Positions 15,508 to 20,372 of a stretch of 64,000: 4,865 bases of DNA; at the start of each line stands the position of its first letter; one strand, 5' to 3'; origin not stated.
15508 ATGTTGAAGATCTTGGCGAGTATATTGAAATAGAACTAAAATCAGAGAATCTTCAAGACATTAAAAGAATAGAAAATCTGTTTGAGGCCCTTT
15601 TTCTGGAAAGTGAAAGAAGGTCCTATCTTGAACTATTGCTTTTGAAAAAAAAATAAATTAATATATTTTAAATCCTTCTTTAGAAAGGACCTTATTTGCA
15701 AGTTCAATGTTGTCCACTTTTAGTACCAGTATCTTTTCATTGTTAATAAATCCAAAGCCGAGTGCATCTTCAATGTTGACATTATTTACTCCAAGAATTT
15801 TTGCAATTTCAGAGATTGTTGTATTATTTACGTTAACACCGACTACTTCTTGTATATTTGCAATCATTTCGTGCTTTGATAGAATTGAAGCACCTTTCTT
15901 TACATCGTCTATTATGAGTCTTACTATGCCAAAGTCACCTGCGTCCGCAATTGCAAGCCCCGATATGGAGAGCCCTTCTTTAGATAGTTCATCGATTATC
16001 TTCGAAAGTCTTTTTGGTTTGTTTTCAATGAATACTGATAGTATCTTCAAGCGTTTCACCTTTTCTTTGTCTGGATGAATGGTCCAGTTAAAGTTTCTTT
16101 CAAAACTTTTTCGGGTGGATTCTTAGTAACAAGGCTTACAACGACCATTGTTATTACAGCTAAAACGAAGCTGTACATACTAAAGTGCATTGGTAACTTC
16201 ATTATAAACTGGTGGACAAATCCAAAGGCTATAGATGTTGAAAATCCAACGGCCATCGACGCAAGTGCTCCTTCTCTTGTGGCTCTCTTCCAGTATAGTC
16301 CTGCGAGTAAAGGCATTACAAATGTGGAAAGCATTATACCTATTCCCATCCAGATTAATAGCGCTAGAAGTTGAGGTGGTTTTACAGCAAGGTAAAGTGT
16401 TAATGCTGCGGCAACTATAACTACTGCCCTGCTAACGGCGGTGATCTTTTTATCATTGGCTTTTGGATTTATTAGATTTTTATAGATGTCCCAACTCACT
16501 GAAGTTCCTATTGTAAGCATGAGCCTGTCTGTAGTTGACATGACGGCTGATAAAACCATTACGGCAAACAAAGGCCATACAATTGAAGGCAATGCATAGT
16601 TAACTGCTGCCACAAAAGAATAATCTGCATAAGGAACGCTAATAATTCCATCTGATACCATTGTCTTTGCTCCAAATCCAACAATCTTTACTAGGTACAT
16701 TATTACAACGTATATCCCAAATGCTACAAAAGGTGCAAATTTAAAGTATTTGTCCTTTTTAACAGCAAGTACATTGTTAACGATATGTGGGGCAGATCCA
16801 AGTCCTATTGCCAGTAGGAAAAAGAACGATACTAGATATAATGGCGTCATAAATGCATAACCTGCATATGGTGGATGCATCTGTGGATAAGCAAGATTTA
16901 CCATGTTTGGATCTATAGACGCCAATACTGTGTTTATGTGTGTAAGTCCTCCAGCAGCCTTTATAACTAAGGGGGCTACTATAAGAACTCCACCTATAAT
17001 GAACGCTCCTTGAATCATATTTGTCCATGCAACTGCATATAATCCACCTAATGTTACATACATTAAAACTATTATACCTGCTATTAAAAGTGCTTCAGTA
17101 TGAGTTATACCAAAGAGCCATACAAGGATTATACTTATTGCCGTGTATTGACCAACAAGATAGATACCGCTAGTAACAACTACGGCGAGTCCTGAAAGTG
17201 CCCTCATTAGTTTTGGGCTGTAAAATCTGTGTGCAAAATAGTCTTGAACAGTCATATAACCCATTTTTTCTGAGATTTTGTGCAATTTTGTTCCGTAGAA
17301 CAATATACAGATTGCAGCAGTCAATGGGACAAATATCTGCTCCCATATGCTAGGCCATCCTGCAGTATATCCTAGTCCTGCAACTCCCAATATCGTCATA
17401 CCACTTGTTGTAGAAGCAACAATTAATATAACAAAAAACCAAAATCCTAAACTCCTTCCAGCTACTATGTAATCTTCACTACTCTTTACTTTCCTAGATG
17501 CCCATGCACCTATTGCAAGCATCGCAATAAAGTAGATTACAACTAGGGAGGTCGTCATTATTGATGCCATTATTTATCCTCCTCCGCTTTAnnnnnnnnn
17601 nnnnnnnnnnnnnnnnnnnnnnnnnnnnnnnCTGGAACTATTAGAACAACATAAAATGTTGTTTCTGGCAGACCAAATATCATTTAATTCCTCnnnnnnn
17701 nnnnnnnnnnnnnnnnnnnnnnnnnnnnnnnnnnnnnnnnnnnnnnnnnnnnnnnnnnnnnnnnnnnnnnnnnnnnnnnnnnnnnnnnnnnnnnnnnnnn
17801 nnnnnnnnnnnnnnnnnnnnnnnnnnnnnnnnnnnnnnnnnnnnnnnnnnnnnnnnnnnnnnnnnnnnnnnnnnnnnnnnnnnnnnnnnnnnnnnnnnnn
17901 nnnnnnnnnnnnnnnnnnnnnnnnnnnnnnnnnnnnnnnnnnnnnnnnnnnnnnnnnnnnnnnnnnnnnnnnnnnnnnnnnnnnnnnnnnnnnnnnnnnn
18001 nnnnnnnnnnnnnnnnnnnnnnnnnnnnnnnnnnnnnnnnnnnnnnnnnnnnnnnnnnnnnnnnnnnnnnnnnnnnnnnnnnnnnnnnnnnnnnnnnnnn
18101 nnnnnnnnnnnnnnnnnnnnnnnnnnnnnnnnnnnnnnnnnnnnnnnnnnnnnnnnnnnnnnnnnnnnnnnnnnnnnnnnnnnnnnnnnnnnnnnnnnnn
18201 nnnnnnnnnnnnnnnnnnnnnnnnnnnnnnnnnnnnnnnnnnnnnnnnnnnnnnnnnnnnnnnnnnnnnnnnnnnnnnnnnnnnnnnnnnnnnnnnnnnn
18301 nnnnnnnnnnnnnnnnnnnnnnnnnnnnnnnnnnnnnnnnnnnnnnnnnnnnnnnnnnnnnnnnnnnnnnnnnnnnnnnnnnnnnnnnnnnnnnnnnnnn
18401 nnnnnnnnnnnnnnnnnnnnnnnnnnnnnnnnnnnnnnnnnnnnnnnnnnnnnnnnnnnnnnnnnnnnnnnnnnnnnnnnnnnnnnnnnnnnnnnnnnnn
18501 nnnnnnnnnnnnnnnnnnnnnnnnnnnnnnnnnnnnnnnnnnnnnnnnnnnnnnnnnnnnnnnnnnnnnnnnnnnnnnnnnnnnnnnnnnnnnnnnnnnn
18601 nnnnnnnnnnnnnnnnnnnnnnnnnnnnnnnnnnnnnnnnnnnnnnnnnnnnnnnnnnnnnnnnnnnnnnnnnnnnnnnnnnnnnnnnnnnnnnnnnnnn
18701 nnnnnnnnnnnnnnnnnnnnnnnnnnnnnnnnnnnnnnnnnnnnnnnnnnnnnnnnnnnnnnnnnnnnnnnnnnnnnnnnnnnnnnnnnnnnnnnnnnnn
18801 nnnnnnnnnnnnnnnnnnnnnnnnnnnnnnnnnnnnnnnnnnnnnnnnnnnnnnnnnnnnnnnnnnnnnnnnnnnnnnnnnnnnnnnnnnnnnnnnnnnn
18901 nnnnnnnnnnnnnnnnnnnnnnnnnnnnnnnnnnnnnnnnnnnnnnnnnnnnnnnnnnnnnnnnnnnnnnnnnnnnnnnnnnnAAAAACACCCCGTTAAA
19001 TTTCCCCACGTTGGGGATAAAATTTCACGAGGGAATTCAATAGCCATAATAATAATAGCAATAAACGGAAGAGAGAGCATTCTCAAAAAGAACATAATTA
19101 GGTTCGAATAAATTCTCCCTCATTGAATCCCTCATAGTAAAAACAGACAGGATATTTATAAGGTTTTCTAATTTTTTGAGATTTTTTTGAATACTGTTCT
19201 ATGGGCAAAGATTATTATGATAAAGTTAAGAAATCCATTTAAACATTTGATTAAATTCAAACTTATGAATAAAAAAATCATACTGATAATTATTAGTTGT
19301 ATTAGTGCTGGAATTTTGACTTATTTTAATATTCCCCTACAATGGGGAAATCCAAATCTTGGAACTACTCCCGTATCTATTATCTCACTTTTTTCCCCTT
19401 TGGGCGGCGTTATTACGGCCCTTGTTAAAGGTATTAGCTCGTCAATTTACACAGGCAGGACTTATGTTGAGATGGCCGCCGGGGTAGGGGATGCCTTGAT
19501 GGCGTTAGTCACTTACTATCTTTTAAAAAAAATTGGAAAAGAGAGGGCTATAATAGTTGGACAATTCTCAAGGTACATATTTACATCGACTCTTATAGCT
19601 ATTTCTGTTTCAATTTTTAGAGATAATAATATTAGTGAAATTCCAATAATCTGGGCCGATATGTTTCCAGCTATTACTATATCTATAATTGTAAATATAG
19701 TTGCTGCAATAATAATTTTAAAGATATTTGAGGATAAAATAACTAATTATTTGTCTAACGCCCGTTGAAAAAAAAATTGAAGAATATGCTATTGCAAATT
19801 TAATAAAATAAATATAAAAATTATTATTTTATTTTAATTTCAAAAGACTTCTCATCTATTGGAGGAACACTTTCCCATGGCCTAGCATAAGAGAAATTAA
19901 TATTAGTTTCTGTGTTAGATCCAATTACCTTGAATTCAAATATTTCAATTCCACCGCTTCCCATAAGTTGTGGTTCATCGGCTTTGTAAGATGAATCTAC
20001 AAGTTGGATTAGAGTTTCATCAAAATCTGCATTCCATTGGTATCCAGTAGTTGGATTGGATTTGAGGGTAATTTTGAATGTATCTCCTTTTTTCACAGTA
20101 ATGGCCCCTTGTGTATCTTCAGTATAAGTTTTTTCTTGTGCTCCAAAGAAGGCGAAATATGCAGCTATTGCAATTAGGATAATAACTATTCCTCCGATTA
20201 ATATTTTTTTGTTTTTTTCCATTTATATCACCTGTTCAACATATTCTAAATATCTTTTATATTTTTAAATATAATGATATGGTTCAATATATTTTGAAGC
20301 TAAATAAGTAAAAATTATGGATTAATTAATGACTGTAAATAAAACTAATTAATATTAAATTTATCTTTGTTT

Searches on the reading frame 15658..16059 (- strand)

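Call 47: search_protein_families(library=pfam, proteins=[window:15658-16059:-], max_evalue=0.001)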
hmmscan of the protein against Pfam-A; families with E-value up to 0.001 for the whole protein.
window:15658-16059:- (133 aa): 2 families
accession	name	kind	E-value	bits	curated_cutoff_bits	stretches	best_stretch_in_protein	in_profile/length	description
PF19571.5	ACT_8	-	7.7e-13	48.9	23.5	1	5-127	4-127/141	ACT domain pair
PF01842.31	ACT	-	5.3e-06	26.5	27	1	6-62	2-60/66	ACT domain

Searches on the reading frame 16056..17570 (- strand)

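Call 9: search_protein_families(library=pfam, proteins=[window:16056-17570:-], max_evalue=0.00001)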
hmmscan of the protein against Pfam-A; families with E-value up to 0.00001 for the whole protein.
window:16056-17570:- (504 aa): 1 family
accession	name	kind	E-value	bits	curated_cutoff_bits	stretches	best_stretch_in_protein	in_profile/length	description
PF00474.23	SSF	-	2e-57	195.4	22.8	1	34-442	1-406/406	Sodium:solute symporter family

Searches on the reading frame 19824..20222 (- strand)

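Call 47: search_protein_families(library=pfam, proteins=[window:19824-20222:-], max_evalue=0.001)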
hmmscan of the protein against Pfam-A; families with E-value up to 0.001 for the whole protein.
window:19824-20222:- (132 aa): 1 family
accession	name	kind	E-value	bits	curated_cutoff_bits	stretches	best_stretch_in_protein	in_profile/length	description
PF09394.16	Inhibitor_I42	-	9.4e-25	87.2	27.2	1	42-131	1-91/91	Chagasin family peptidase inhibitor I42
